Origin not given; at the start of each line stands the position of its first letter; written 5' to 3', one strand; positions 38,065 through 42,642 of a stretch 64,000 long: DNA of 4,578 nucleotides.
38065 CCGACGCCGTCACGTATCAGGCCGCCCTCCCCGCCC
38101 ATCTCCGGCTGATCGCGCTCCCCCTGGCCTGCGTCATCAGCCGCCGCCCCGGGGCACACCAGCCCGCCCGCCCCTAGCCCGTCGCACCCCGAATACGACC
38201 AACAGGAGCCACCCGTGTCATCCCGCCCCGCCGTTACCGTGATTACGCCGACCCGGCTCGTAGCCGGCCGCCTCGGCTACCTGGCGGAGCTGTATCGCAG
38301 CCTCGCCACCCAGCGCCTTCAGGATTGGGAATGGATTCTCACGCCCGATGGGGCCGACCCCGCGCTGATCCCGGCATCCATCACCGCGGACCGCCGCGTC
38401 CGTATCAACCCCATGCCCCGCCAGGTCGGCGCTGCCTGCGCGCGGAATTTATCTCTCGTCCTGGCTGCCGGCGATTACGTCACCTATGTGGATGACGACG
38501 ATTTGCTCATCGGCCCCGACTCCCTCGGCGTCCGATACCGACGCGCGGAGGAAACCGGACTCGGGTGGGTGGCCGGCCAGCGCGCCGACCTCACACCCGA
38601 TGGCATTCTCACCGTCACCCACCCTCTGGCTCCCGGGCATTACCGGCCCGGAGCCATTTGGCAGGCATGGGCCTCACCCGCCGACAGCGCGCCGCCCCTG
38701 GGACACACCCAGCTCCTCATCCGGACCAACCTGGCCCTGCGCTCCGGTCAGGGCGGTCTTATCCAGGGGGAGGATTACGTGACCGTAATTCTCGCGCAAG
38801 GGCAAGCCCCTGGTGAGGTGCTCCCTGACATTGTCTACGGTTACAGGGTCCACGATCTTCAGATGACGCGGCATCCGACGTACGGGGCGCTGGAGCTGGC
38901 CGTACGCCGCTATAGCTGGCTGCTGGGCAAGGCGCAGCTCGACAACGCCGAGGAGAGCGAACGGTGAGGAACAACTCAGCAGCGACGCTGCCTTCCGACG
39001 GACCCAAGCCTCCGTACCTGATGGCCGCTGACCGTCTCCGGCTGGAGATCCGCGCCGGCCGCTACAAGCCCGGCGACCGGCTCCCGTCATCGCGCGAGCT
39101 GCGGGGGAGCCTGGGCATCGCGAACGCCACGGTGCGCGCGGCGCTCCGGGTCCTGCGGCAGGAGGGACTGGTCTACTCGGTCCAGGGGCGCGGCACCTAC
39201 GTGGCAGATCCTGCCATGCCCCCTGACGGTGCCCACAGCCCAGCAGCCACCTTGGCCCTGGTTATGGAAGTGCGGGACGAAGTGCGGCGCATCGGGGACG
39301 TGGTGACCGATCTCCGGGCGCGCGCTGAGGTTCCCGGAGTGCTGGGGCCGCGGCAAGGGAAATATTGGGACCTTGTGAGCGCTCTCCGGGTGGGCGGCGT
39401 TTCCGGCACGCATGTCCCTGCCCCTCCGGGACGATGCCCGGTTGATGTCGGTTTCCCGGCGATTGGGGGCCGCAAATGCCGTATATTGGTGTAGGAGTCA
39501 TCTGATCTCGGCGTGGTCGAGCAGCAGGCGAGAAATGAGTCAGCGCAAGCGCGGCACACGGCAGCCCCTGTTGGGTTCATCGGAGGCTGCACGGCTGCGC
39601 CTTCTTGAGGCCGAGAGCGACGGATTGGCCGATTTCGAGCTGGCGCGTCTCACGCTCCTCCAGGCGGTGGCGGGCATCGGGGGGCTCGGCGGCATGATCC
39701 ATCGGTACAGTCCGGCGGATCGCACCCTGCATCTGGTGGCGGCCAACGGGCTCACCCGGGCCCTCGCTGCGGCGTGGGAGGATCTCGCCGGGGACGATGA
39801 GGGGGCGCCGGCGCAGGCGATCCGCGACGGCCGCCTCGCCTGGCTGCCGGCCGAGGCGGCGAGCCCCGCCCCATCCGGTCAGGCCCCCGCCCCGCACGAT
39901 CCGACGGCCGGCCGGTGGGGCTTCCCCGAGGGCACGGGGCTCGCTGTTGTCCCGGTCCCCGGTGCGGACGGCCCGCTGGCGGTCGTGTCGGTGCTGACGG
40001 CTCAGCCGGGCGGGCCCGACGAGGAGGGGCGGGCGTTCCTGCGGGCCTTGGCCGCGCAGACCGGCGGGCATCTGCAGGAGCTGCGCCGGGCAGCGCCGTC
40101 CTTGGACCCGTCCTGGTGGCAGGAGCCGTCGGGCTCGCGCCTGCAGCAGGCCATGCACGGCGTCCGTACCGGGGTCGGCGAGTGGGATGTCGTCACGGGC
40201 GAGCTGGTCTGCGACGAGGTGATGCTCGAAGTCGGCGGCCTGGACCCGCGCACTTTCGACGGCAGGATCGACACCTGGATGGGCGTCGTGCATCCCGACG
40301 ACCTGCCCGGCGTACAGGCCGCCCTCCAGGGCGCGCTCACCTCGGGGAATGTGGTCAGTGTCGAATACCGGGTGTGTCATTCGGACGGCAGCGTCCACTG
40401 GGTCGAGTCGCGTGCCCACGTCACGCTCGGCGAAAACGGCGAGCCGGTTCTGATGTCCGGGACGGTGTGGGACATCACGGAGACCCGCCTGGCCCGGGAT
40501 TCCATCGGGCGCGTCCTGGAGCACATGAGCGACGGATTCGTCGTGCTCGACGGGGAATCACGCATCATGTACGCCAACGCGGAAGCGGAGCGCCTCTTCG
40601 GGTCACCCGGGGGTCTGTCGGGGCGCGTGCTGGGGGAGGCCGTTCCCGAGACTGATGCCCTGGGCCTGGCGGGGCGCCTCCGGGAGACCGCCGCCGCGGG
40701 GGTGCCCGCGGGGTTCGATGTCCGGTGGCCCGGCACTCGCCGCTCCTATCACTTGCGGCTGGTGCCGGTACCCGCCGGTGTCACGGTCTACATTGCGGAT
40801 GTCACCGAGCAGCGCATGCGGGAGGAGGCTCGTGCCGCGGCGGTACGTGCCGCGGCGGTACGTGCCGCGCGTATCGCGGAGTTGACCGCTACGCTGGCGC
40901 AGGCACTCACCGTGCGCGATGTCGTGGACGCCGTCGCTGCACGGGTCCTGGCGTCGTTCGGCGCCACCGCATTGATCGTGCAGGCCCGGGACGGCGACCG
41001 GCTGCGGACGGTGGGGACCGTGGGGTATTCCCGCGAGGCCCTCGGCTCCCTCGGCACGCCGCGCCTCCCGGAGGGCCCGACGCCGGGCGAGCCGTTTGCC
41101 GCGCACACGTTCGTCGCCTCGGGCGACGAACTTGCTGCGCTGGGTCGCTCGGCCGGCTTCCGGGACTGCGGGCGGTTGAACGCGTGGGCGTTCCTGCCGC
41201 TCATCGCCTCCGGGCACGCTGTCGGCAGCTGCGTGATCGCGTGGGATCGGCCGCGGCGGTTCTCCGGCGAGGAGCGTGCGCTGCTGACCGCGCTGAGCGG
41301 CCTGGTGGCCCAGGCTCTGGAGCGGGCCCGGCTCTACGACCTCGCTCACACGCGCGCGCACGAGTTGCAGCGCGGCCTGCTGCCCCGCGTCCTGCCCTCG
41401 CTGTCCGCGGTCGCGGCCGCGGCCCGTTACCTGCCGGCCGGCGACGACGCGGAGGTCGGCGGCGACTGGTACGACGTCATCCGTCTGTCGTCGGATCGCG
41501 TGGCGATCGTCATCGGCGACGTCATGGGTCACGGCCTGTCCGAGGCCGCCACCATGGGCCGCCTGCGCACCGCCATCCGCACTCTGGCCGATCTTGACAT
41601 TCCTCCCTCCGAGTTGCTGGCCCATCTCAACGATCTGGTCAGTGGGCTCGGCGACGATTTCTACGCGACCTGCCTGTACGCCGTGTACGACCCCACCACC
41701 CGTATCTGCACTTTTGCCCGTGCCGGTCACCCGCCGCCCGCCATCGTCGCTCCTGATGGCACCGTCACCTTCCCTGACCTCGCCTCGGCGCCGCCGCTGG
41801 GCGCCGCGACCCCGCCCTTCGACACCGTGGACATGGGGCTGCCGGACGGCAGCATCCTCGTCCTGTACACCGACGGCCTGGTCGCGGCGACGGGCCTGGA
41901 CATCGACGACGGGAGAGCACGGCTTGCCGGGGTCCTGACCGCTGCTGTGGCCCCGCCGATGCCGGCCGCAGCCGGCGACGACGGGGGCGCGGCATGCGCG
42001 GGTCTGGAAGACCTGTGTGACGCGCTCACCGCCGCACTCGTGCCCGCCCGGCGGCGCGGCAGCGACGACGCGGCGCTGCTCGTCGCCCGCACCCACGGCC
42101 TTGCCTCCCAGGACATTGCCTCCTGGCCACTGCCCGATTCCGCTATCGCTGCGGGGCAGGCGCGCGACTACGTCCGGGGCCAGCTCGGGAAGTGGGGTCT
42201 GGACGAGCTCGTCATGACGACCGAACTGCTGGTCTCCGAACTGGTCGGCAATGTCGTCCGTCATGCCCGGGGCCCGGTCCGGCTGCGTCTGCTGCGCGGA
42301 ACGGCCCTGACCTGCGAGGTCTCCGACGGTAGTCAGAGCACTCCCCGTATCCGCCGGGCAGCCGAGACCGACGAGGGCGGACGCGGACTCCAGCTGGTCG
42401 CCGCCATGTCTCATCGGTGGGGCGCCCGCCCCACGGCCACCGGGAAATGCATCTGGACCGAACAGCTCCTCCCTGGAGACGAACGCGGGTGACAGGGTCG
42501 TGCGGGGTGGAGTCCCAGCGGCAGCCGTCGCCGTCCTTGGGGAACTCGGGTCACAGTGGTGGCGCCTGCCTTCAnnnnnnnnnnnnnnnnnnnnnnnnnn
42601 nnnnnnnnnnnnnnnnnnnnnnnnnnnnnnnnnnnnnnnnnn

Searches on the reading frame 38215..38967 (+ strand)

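Call 51: search_protein_families(library=pfam, proteins=[window:38215-38967:+], max_evalue=0.01)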
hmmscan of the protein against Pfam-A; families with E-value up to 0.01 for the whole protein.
window:38215-38967:+ (250 aa): 1 family
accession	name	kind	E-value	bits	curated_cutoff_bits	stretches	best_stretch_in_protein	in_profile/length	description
PF00535.33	Glycos_transf_2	-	5e-09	36.7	23.3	1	9-124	2-116/168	Glycosyl transferase family 2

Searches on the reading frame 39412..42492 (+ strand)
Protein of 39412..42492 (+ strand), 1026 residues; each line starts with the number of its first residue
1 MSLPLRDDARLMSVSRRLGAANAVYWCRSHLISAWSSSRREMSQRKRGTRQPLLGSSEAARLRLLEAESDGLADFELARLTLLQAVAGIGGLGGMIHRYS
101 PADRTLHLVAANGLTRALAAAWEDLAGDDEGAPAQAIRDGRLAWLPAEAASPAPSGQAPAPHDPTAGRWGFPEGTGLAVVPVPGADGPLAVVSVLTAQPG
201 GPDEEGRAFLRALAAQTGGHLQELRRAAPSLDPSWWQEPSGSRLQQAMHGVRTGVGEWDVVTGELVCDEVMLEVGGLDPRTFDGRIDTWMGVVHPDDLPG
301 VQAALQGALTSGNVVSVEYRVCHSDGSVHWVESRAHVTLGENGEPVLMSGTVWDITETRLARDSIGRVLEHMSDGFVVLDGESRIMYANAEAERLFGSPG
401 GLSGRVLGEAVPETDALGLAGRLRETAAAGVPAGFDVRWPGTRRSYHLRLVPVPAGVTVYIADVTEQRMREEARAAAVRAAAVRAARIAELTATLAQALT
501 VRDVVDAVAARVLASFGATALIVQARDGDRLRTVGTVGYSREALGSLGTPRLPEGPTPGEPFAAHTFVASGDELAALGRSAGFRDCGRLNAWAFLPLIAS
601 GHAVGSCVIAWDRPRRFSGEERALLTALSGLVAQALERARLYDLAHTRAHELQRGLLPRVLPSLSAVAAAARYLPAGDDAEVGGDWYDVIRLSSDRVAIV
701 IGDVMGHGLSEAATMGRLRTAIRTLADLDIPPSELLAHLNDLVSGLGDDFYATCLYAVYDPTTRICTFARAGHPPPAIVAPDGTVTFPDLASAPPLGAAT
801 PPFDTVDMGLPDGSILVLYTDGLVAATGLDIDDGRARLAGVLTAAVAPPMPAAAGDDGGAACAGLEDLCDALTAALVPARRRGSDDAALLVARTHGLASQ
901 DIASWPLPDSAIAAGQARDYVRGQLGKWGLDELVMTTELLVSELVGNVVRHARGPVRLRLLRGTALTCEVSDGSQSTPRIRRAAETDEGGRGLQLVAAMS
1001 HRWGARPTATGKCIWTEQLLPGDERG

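Call 13: search_protein_families(library=pfam, proteins=[window:39412-42492:+], max_evalue=0.01)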
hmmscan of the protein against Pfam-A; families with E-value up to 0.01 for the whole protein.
window:39412-42492:+ (1026 aa): 11 families
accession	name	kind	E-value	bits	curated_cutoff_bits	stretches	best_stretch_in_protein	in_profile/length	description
PF07228.17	SpoIIE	-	1e-49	169.5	25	1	694-894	2-191/192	Stage II sporulation protein E (SpoIIE)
PF08447.18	PAS_3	-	1.3e-21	77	25.6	1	265-352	2-89/89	PAS fold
PF08448.16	PAS_4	-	1.4e-17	64.3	23.1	2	369-468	1-109/110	PAS fold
PF13185.12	GAF_2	-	1.2e-16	61.5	28.6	2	499-637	2-136/136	GAF domain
PF00989.32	PAS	-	3e-09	37.3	22.6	1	367-450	5-91/113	PAS fold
PF13581.12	HATPase_c_2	-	1.9e-08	34.8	27.4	1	914-1015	8-124/127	Histidine kinase-like ATPase domain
PF13188.13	PAS_8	-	1.9e-07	31.2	21.8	1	367-417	5-53/65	PAS domain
PF01590.32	GAF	-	1.4e-05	26.1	22.4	1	570-636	61-133/133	GAF domain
PF13426.13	PAS_9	-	6e-05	23.7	27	0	373-413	1-43/103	PAS domain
PF13492.12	GAF_3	-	0.0013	19.6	27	0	563-638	56-129/129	GAF domain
PF12860.13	PAS_7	-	0.0032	18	27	0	369-404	1-38/115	PAS fold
